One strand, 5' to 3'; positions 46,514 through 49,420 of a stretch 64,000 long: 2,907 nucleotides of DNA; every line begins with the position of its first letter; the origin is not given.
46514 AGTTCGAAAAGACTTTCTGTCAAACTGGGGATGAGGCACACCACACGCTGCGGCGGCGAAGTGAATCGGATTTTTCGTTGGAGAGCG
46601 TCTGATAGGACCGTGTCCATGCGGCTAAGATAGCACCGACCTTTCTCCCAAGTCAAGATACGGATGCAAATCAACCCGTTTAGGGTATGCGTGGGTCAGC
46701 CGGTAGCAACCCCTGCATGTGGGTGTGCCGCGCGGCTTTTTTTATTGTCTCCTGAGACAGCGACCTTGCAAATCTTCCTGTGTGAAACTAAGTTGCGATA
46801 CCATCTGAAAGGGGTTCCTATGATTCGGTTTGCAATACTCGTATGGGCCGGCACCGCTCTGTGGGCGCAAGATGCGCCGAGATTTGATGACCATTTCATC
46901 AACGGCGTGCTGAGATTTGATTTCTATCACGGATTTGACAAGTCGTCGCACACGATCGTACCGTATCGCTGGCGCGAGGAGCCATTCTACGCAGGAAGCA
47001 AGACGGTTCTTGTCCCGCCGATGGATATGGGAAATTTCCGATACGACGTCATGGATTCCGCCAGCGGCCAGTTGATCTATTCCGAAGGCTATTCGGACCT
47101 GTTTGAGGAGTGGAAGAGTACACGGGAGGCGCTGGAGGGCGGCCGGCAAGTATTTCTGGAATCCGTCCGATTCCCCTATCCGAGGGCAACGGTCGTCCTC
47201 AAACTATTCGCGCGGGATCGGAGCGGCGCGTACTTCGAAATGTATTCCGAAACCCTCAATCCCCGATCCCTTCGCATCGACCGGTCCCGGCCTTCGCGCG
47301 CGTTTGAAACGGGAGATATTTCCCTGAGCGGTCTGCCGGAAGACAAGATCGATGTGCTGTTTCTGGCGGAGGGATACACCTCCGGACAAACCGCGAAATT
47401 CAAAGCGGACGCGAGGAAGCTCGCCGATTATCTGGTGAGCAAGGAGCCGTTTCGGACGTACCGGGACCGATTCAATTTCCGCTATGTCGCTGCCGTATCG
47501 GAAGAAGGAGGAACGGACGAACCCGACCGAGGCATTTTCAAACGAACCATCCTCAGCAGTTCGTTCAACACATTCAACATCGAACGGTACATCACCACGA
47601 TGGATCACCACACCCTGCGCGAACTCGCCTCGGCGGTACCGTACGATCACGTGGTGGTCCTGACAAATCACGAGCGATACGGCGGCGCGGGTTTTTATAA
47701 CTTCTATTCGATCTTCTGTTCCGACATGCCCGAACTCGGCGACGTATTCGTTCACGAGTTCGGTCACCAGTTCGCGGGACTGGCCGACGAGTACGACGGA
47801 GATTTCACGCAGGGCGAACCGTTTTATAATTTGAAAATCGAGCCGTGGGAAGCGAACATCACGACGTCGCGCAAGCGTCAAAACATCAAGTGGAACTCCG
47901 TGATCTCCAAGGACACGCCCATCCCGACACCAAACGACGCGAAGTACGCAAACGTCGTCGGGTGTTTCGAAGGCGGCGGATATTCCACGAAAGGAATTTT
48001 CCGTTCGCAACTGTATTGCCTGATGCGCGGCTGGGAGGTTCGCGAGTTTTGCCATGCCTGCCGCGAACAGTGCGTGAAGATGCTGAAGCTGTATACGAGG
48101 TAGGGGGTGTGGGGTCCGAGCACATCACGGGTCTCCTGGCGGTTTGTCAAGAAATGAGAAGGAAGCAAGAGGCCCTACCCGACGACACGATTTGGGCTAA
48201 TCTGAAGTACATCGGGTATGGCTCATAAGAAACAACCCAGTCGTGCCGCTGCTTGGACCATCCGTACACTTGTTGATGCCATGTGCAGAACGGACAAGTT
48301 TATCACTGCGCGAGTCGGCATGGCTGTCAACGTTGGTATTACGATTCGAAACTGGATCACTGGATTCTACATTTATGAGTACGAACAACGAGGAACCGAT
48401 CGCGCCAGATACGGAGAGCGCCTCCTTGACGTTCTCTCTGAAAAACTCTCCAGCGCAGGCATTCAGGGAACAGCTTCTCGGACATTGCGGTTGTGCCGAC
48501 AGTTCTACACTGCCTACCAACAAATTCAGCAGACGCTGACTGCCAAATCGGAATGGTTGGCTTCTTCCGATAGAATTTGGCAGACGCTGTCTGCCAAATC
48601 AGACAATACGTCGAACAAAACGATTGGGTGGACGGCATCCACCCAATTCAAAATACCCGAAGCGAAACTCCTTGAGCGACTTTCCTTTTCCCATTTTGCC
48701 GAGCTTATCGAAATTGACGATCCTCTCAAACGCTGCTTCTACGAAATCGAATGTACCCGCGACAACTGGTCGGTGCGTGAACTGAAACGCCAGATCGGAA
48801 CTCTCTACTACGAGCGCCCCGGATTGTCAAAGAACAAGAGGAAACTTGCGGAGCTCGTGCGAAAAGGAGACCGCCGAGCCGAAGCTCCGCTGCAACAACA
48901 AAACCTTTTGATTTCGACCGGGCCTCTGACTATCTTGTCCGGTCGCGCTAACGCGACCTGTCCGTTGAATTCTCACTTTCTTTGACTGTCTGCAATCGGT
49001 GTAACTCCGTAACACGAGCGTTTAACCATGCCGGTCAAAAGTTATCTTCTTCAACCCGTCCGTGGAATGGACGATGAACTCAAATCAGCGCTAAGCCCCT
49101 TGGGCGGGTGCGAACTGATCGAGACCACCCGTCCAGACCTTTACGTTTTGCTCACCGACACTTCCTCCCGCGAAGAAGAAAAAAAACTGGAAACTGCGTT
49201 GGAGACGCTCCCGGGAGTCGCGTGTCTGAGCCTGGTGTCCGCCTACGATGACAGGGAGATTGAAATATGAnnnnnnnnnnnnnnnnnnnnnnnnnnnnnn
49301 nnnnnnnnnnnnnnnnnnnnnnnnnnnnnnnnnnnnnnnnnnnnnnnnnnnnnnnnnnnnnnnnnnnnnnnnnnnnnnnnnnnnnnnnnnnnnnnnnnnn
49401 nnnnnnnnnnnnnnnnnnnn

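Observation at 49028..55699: Non-canonical nap locus: NapD, NapA, tandem NapB, tetrahaem lipoprotein, then an NrfC/NrfD-type quinol dehydrogenase module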

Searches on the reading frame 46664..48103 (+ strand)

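Call 3: search_protein_families(library=pfam, proteins=[window:46664-48103:+], max_evalue=0.01)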
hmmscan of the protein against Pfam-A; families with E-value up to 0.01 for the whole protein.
window:46664-48103:+ (479 aa): 2 families
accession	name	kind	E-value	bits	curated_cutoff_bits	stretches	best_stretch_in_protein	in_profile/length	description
PF09471.16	Peptidase_M64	-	1.4e-65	221.9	26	2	222-424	6-207/302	IgA Peptidase M64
PF16217.10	M64_N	-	3e-26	91.8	27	1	74-190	2-117/122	Peptidase M64 N-terminus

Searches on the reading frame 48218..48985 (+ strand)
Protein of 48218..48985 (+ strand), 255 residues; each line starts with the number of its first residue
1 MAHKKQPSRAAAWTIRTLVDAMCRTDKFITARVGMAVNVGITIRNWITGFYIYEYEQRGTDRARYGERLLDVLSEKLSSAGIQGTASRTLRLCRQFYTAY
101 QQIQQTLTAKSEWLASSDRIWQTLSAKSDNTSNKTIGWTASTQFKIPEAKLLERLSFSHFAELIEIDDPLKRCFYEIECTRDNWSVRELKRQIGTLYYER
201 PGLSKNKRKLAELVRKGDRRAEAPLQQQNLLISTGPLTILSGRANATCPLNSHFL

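Call 3: search_protein_families(library=pfam, proteins=[window:48218-48985:+], max_evalue=0.01)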
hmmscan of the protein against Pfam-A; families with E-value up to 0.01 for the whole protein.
window:48218-48985:+ (255 aa): 1 family
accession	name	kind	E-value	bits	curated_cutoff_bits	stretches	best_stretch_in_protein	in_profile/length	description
PF17761.7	DUF1016_N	-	1e-25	90.9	32.8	1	32-200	12-137/137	DUF1016 N-terminal domain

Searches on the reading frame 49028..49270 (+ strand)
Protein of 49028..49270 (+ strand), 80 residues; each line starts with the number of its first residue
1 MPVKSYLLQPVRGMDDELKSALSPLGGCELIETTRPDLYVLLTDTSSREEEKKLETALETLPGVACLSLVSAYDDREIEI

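Call 3: search_protein_families(library=pfam, proteins=[window:49028-49270:+], max_evalue=0.01)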
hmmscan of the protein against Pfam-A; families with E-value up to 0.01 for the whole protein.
window:49028-49270:+ (80 aa): 1 family
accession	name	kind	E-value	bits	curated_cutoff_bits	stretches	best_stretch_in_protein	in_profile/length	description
PF03927.19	NapD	-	0.00015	22.2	28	1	4-75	4-75/76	NapD protein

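Call 5: search_protein_families(library=ncbifam, proteins=[window:49028-49270:+], max_evalue=0.01)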
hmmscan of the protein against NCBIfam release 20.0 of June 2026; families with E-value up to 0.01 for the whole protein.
window:49028-49270:+ (80 aa): 0 families

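Call 77: search_solved_structures(query=A5, max_evalue=1, show_alignments=1)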
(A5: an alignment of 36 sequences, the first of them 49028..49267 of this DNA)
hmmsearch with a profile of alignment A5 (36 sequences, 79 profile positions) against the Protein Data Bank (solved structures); distinct sequences matched with E-value up to 1: 7.
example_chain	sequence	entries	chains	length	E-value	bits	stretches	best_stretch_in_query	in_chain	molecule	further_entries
2pq4_A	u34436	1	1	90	0.00028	23.9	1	3-77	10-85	Protein napD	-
2jsx_A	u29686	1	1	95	0.00033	23.7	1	3-77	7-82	Protein napD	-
7peg_A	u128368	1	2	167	0.15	15.2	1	19-60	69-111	Probable spore germination lipoprotein YhcN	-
6m6z_A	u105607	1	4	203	0.58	13.3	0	41-73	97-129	TMH4C4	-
7v8k_A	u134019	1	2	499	0.6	13.3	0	15-67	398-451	Prolyl-tRNA synthetase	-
5xif_A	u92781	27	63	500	0.6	13.3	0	15-67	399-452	Prolyl-tRNA synthetase (ProRS) | Prolyl-tRNA synthetase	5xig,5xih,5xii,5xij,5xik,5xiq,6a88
1yd6_A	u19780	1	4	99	0.7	13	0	3-41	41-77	UvrC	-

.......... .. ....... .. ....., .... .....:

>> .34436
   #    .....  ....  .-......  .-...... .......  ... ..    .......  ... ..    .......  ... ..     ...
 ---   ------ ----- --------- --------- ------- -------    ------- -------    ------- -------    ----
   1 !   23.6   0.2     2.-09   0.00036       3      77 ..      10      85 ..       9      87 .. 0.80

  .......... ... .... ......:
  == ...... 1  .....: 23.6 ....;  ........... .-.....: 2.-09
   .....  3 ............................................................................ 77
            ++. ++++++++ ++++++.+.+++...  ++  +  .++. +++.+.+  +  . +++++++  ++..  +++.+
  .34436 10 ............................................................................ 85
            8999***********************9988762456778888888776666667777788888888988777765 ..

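Call 78: search_protein_families(library=pfam, alignment_id=A5, max_evalue=0.01)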
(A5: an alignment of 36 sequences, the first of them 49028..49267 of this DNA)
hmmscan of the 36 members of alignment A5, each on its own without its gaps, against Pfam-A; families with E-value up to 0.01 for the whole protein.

A. member 1, window:49028-49267:+ (80 aa): 1 family
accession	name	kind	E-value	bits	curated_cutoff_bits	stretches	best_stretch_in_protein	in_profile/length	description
PF03927.19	NapD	-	0.00015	22.2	28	1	4-75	4-75/76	NapD protein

B. families by the number of members that match (of 36 scanned): 3 families
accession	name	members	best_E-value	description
PF03927.19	NapD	33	3.6e-09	NapD protein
PF22049.1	PRRSV-NSP11_N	1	0.0075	PRRSV nonstructural protein 11 N-terminal domain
PF22482.2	AsnC_trans_reg_3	1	0.0099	PF0864 C-terminal dimeric alpha+beta barrel domain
